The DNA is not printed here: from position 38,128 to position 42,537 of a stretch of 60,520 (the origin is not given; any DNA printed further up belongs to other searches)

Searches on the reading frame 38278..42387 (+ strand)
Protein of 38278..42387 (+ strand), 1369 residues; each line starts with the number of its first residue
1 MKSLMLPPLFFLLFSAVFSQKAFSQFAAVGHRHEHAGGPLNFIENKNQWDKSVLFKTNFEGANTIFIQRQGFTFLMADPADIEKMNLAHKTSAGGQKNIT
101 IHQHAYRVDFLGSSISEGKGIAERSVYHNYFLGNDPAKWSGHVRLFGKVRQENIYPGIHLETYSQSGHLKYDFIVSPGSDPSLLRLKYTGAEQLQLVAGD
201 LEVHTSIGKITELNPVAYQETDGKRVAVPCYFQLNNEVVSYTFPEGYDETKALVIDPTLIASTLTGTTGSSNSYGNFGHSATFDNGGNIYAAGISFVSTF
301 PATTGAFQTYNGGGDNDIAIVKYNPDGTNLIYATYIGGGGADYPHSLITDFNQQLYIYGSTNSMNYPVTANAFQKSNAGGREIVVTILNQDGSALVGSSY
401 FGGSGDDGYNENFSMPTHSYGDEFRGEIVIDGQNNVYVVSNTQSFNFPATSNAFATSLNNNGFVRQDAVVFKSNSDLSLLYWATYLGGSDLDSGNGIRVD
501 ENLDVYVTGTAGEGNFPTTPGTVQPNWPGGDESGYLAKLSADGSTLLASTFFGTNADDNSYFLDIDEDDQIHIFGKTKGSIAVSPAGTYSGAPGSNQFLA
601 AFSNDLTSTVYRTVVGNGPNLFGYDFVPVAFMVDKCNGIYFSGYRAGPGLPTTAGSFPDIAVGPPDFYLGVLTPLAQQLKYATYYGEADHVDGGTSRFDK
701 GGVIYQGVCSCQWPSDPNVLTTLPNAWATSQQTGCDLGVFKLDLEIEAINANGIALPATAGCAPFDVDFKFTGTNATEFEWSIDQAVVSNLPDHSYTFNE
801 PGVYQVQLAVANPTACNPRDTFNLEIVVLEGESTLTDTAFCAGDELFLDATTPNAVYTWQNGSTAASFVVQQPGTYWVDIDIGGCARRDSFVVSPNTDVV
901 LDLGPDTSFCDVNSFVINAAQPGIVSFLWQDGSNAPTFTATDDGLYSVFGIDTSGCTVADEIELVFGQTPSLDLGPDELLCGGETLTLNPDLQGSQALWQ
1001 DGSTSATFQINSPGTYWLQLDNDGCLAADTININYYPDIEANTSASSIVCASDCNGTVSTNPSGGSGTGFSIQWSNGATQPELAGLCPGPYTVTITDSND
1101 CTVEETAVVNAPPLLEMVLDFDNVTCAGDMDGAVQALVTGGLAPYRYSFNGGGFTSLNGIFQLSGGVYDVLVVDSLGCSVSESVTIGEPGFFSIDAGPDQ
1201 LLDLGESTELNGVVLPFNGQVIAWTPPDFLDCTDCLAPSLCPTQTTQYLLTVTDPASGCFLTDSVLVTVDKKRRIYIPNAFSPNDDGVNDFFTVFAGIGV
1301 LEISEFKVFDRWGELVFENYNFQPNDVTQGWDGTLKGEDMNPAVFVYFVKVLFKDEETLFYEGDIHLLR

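Call 10: search_protein_families(library=pfam, proteins=[window:38278-42387:+])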
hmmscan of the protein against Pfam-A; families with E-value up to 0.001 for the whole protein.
window:38278-42387:+ (1369 aa): 6 families
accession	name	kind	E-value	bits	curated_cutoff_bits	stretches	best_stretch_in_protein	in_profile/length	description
PF25778.1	DUF7948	-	3.1e-65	220.6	27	1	42-258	1-214/214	Domain of unknown function (DUF7948)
PF13585.12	CHU_C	-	2.4e-14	53.6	27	1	1276-1356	2-75/86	CHU_C Type IX secretion signal domain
PF06739.17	SBBP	-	6.9e-11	42.4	20.5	2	482-517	2-38/38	Beta-propeller repeat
PF13573.12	SprB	-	1.7e-09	37.6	28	1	1121-1153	4-36/37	SprB repeat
PF18911.6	PKD_4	-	6.9e-06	26.5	27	1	759-817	15-75/85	PKD domain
PF00801.26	PKD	-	0.0003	21.2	23.5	0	777-813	30-68/80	PKD domain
